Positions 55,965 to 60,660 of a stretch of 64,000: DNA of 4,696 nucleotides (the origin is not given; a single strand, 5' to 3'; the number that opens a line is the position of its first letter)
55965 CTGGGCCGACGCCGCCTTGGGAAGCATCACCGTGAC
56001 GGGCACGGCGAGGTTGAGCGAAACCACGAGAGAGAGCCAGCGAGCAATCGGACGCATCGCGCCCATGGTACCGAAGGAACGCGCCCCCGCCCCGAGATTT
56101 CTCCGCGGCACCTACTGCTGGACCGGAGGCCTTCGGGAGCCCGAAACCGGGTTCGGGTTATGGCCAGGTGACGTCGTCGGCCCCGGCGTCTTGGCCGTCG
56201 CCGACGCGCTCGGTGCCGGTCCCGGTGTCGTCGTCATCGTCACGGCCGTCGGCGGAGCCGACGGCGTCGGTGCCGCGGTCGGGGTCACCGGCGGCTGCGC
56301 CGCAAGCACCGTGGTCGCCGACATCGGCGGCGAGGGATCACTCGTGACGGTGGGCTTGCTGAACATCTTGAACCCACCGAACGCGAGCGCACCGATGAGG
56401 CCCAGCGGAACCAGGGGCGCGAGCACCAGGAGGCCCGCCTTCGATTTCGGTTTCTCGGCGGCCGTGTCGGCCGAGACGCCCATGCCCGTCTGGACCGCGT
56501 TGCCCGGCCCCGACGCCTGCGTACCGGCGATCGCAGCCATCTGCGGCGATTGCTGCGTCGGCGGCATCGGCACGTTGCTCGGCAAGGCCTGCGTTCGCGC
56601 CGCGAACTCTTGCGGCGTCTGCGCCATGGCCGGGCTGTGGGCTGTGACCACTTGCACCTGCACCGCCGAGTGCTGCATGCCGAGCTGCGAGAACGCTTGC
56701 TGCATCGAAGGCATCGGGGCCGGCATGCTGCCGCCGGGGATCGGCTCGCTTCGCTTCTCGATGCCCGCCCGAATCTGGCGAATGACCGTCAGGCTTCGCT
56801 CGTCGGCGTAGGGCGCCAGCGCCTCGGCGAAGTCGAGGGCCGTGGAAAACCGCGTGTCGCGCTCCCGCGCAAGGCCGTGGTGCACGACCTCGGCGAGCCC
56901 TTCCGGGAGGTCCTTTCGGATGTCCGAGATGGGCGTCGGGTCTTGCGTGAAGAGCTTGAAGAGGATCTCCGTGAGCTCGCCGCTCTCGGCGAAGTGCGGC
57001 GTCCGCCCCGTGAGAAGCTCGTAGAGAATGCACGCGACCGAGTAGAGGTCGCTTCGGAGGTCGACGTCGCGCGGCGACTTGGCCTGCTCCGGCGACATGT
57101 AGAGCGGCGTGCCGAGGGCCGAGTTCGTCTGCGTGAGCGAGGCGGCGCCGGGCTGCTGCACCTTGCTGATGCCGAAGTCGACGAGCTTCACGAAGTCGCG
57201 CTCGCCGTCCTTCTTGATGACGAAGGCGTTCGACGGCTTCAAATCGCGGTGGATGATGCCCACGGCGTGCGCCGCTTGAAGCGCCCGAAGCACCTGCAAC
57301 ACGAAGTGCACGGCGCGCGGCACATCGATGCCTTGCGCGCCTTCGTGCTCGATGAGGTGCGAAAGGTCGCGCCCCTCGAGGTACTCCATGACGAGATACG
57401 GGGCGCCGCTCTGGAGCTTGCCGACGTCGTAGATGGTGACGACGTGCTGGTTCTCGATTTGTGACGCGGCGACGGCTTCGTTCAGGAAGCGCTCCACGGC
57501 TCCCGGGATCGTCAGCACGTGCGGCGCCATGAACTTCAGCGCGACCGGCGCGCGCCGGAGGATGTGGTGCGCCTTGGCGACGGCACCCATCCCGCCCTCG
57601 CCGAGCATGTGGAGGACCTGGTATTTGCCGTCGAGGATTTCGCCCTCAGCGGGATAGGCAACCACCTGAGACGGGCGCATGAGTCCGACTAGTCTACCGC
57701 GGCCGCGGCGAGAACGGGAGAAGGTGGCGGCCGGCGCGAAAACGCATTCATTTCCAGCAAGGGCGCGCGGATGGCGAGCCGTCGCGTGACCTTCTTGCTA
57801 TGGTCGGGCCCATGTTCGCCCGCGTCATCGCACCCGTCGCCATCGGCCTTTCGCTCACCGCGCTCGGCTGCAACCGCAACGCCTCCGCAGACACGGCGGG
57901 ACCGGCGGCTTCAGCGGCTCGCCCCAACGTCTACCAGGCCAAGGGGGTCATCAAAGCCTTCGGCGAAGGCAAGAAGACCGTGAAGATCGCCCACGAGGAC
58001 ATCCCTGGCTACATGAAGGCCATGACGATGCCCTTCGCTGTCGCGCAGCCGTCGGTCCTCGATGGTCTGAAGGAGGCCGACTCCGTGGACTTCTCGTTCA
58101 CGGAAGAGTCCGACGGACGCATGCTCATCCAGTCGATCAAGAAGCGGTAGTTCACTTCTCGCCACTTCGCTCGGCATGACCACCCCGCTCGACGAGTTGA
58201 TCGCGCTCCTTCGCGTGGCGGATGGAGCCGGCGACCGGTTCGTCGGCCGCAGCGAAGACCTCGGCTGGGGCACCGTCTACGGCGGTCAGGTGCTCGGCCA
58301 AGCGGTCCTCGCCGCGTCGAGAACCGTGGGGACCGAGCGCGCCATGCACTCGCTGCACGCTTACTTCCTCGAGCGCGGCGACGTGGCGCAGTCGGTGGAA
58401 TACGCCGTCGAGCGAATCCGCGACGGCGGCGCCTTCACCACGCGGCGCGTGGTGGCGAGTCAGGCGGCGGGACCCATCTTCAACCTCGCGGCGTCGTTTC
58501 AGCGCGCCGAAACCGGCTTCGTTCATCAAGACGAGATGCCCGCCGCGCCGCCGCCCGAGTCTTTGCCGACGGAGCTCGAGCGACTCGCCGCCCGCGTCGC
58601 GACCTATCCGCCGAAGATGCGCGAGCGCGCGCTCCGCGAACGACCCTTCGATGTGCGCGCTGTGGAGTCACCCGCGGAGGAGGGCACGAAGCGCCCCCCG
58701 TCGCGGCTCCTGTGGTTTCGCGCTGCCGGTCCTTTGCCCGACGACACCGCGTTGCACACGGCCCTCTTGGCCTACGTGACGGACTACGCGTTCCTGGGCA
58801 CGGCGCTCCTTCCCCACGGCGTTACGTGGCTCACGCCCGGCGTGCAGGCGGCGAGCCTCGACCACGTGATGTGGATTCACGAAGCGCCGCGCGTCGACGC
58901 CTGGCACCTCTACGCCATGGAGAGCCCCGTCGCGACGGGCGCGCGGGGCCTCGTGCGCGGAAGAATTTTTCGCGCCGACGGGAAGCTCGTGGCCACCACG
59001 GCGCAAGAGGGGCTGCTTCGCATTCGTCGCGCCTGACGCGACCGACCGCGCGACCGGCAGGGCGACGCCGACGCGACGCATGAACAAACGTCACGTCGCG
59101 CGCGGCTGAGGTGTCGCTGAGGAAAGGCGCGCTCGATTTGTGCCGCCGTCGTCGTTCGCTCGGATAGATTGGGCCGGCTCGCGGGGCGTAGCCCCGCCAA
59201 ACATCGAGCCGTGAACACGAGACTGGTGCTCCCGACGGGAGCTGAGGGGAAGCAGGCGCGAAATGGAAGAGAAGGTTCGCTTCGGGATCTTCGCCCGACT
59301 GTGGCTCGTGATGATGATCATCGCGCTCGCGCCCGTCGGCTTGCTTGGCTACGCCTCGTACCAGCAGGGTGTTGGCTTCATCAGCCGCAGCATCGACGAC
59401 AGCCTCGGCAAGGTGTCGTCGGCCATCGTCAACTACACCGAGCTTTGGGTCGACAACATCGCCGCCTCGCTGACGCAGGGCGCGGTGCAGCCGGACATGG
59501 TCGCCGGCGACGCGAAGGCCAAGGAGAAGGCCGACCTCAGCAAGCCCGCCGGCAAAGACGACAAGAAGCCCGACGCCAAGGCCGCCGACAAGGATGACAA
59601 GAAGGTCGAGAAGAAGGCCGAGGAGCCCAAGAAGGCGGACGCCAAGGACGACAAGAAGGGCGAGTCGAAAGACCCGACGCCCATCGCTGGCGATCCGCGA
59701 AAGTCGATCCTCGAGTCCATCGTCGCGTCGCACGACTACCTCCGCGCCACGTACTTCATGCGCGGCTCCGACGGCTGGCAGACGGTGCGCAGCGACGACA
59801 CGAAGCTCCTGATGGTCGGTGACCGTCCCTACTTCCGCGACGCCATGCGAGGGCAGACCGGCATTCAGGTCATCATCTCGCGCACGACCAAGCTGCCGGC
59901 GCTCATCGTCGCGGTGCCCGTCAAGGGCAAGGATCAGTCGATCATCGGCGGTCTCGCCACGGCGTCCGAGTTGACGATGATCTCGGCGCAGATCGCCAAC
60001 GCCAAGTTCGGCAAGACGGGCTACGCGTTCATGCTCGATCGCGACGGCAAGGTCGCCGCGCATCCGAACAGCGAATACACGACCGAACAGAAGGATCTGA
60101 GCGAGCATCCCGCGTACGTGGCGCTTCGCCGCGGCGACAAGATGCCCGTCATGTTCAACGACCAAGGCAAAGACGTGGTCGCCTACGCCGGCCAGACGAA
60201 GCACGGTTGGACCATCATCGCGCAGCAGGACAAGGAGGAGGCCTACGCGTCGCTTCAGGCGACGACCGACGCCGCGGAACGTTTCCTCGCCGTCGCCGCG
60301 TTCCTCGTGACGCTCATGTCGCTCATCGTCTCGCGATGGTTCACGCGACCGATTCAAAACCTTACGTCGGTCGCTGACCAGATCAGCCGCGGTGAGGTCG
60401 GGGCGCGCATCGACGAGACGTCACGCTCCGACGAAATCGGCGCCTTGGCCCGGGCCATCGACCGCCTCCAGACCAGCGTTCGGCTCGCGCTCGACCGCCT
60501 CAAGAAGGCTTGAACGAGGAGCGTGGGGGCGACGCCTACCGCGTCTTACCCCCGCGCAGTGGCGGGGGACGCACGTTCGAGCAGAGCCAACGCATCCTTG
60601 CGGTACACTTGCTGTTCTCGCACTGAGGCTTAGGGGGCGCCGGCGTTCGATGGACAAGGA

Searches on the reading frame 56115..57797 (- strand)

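Call 20: search_protein_families(library=pfam, proteins=[window:56115-57797:-], max_evalue=0.001)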
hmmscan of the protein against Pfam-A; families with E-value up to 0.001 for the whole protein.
window:56115-57797:- (561 aa): 4 families
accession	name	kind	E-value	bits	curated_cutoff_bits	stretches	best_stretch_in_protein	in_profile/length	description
PF00069.31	Pkinase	-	1.1e-40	140.2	31.7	1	59-318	1-253/263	Protein kinase domain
PF07714.23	PK_Tyr_Ser-Thr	-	1.3e-24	87.4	23.1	1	61-282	3-217/258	Protein tyrosine and serine/threonine kinase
PF03109.22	ABC1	-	0.00024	20.8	22.9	1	110-213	116-216/244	ABC1 atypical kinase-like domain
PF01636.29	APH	-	0.00036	20.8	23.2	0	106-176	39-110/239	Phosphotransferase enzyme family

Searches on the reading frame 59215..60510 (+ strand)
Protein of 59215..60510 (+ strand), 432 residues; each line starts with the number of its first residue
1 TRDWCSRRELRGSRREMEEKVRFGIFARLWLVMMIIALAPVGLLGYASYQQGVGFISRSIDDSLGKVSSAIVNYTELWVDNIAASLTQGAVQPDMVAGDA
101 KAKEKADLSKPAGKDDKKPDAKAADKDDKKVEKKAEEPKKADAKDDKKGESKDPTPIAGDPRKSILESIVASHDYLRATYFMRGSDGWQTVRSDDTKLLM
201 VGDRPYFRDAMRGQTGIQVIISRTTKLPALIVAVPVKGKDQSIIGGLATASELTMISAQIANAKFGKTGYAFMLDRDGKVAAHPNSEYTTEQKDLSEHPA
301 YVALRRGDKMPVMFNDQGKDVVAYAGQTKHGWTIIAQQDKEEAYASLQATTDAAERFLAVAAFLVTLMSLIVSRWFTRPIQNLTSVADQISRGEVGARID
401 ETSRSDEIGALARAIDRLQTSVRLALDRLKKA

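Call 20: search_protein_families(library=pfam, proteins=[window:59215-60510:+], max_evalue=0.001)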
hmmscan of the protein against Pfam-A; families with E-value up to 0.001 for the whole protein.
window:59215-60510:+ (432 aa): 5 families
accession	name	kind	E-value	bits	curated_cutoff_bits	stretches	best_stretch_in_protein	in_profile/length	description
PF02743.24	dCache_1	-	1.3e-18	67.9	45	1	160-335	57-238/240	Cache domain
PF00672.30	HAMP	-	3.8e-13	50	25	1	372-423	2-52/53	HAMP domain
PF17201.10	Cache_3-Cache_2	-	3.1e-08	33.7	27.7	1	235-350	166-296/299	Cache 3/Cache 2 fusion domain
PF17203.10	sCache_3_2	-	0.00013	22.5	28.4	0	263-309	50-92/140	Single cache domain 3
PF08269.17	dCache_2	-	0.00056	19.6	26.5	1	255-298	193-241/298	Cache domain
